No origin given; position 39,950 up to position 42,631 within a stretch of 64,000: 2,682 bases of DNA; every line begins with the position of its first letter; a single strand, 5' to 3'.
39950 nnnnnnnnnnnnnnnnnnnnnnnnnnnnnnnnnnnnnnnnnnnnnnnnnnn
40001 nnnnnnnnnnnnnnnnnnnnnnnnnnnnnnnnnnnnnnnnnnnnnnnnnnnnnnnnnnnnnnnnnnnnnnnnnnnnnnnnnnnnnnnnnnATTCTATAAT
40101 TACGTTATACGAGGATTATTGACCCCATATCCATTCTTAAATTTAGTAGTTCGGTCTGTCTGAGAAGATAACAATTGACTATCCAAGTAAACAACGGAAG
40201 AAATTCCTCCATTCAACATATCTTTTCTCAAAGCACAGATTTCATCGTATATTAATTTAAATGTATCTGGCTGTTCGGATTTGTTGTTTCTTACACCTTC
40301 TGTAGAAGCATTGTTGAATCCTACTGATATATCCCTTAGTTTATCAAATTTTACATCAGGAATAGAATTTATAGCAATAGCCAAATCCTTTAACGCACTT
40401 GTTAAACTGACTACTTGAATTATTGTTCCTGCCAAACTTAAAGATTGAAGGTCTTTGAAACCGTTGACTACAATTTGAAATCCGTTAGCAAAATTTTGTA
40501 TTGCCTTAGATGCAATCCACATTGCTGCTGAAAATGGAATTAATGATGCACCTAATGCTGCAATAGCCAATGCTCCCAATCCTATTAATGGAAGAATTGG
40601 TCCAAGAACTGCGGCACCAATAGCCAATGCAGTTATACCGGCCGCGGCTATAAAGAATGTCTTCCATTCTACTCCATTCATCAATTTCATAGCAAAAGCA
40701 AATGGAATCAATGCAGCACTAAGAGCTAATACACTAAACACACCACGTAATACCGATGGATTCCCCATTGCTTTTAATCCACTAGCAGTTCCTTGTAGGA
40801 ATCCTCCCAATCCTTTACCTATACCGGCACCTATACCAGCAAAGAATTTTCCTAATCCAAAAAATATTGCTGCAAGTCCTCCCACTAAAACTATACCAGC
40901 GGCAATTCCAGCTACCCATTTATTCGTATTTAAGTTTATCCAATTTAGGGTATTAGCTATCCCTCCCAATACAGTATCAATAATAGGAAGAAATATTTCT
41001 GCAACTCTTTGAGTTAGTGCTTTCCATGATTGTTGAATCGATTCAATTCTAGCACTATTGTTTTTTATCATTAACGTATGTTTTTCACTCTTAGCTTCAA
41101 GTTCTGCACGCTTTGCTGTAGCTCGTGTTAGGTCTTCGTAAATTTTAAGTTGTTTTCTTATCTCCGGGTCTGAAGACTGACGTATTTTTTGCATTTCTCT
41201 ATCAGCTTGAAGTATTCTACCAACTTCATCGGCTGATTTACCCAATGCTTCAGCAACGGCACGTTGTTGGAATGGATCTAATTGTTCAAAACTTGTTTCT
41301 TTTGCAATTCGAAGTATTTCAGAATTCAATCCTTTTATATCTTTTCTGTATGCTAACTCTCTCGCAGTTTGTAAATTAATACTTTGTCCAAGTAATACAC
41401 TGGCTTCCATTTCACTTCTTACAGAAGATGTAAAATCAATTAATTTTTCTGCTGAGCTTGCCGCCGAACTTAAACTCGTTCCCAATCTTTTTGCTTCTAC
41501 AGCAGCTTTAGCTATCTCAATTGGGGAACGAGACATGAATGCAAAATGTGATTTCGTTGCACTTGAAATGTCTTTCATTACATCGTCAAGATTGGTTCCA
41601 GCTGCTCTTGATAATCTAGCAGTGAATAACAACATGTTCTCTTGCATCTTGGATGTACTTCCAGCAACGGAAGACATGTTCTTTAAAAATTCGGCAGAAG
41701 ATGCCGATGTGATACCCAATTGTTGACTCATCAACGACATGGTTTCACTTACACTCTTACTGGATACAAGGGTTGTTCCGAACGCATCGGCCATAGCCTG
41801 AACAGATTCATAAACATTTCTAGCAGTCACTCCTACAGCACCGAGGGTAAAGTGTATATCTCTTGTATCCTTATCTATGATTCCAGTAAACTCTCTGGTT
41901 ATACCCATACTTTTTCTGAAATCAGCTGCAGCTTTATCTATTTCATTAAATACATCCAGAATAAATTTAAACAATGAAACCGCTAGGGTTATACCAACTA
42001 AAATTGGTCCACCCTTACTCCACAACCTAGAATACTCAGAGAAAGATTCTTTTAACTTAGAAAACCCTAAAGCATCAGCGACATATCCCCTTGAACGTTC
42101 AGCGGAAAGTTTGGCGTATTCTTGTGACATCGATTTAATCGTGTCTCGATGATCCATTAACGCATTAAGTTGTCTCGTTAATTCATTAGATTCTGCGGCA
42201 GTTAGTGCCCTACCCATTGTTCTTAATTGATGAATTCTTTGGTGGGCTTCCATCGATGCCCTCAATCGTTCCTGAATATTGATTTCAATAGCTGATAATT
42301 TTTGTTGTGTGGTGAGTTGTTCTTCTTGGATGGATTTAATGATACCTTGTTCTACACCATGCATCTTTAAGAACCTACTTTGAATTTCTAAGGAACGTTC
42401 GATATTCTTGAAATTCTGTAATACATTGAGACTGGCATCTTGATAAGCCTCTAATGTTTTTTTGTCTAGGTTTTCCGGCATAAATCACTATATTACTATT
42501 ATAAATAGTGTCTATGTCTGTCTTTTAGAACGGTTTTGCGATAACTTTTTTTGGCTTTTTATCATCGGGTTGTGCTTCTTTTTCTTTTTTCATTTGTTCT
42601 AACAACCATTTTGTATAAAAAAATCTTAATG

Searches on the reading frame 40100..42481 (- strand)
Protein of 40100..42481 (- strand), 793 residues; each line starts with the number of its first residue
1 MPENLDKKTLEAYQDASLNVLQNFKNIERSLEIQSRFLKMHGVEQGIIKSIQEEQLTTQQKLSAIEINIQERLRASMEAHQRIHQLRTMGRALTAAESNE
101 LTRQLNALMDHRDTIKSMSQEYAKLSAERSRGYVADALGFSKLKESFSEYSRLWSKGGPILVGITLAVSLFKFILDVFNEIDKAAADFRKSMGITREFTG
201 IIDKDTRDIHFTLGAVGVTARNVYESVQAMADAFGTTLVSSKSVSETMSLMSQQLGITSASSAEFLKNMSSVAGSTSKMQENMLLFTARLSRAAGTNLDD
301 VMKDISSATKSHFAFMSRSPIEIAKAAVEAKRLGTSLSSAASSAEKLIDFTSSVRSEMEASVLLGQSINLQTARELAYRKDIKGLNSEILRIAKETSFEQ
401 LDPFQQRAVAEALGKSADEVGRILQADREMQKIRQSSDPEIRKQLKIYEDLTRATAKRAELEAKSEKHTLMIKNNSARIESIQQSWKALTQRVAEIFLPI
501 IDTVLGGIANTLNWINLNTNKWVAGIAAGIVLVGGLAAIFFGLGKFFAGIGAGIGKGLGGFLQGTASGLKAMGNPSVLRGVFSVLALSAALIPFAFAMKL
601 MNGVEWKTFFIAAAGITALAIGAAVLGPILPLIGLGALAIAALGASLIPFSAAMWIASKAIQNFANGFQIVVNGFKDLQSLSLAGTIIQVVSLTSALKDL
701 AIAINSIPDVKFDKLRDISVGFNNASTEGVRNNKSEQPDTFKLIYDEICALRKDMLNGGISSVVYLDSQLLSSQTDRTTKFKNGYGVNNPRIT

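Call 7: search_protein_families(library=phrogs, proteins=[window:40100-42481:-], max_evalue=0.001)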
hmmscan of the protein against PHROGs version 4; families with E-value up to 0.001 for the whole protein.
window:40100-42481:- (793 aa): 1 family
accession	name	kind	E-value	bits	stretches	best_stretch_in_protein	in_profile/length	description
phrog_167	-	tail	2.4e-06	26.6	1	57-691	177-735/1555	tail length tape measure protein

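Call 82: search_protein_families(library=pfam, proteins=[window:40100-42481:-], max_evalue=0.001)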
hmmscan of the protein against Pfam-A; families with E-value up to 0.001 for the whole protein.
window:40100-42481:- (793 aa): 0 families
